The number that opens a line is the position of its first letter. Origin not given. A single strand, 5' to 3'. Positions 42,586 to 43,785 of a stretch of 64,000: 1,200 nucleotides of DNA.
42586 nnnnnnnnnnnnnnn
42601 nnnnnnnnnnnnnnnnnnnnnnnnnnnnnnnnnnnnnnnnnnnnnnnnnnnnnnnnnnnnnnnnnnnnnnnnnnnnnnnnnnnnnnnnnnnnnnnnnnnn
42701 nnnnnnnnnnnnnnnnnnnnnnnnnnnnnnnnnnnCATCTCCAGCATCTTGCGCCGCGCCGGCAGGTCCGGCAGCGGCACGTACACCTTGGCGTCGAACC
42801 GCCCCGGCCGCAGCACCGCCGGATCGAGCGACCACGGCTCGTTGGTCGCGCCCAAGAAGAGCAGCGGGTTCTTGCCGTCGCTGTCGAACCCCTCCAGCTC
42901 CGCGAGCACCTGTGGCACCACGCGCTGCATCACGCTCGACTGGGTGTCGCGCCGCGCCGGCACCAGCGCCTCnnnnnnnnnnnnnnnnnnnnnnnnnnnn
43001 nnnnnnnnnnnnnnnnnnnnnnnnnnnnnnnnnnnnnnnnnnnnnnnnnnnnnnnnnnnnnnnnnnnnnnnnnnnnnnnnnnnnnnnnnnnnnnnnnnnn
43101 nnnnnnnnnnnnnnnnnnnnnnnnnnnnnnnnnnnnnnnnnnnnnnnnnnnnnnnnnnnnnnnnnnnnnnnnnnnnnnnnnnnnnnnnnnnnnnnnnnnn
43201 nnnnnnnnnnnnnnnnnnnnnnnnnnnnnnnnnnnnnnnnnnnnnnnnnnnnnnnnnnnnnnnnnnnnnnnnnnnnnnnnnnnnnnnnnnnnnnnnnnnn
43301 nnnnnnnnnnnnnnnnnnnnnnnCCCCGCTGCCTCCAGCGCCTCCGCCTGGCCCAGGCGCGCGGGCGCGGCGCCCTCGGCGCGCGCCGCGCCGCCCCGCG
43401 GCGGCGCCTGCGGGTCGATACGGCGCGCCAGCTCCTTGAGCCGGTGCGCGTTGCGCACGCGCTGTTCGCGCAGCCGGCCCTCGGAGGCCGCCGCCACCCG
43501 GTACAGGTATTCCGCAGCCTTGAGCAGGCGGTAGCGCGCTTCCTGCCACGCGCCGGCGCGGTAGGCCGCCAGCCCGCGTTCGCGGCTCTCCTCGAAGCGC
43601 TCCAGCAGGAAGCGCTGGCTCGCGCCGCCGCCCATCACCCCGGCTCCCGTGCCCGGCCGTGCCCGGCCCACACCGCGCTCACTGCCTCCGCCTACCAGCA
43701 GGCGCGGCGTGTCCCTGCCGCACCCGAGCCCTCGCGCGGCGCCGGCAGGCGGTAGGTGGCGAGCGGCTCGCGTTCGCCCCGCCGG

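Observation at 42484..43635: Second MIT-AAA ATPase (copy 1) with near-canonical Vps4 pore loop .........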

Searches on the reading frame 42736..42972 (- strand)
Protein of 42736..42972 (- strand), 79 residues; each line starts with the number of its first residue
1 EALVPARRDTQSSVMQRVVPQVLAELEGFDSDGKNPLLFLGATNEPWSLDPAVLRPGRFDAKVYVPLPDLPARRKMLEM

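Call 70: find_related_loci(query=A4, collection=metagenome_contigs, flank=10000)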
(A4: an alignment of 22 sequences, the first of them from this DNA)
Query A4 (79 aa) in metagenome_contigs; peptide patterns used: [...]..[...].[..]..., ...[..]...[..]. (x = any residue, [..] = any of these).
600 stretches matched a pattern (row limit reached: there are more); 546 encode a relative of the query (tblastn E <= 1e-3); the best 80 are kept; 80 distinct loci.
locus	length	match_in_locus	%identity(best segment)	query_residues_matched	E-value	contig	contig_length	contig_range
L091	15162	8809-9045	81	1-79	2e-40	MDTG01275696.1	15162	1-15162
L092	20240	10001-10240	79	1-79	5e-40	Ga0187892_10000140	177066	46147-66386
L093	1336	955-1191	77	1-79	1e-39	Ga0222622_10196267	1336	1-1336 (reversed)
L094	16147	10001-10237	73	1-79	1e-38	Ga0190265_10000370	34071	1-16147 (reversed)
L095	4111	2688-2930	79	1-79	6e-39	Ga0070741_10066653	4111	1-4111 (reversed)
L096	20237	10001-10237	77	1-79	6e-39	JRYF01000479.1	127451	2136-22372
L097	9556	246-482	78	1-79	1e-38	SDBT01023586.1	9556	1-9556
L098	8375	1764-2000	76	1-79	2e-38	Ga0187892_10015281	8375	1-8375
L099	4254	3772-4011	75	1-79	4e-38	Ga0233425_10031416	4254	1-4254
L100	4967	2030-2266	76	1-79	4e-38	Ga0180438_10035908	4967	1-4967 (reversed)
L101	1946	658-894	76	1-79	4e-38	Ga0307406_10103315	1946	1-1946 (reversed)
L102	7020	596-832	76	1-79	5e-38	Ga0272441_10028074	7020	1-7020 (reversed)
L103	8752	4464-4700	76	1-79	4e-38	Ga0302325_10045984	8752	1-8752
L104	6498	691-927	76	1-79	5e-38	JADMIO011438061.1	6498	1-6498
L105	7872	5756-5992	75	1-79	5e-38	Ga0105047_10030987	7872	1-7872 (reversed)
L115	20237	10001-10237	75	1-79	2e-37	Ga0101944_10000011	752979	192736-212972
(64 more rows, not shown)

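Call 86: search_protein_families(library=pfam, max_evalue=0.05, proteins=[L115:11431-13260:+])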
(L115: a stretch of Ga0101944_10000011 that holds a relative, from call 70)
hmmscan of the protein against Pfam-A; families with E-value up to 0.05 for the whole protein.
L115:11431-13260:+ (609 aa): 0 families

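Call 94: search_protein_families(library=pfam, max_evalue=0.05, proteins=[L115:8112-8708:+, L115:8721-9329:+, L115:6661-8109:+])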
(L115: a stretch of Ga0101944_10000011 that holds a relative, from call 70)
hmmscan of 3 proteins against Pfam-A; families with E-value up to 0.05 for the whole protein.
L115:8112-8708:+ (198 aa): 0 families

L115:8721-9329:+ (202 aa): 1 family
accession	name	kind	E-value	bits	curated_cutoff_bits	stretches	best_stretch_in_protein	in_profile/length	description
PF16331.10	TolA_bind_tri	-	0.019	15.5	30.1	0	179-200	23-44/76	TolA binding protein trimerisation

L115:6661-8109:+ (482 aa): 1 family
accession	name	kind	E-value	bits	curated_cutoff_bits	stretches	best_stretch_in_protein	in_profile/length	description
PF23952.1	LRR_EndoS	-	0.024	15.3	27.9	1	345-407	6-67/116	Endo-beta-N-acetylglucosaminidase EndoS LRR domain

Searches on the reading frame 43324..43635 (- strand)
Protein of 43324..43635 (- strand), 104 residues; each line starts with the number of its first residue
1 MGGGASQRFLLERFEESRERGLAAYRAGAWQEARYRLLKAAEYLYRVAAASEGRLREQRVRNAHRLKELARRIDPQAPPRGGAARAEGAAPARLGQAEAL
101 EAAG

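Call 11: search_solved_structures(query=window:43324-43635:-, max_evalue=10, show_alignments=3)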
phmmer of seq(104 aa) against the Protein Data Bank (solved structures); distinct sequences matched with E-value up to 10: 1.
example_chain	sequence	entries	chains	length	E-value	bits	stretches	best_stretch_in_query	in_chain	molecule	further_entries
7osv_A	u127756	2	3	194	0.095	16.5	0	23-74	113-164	DeNovoTIM6-SB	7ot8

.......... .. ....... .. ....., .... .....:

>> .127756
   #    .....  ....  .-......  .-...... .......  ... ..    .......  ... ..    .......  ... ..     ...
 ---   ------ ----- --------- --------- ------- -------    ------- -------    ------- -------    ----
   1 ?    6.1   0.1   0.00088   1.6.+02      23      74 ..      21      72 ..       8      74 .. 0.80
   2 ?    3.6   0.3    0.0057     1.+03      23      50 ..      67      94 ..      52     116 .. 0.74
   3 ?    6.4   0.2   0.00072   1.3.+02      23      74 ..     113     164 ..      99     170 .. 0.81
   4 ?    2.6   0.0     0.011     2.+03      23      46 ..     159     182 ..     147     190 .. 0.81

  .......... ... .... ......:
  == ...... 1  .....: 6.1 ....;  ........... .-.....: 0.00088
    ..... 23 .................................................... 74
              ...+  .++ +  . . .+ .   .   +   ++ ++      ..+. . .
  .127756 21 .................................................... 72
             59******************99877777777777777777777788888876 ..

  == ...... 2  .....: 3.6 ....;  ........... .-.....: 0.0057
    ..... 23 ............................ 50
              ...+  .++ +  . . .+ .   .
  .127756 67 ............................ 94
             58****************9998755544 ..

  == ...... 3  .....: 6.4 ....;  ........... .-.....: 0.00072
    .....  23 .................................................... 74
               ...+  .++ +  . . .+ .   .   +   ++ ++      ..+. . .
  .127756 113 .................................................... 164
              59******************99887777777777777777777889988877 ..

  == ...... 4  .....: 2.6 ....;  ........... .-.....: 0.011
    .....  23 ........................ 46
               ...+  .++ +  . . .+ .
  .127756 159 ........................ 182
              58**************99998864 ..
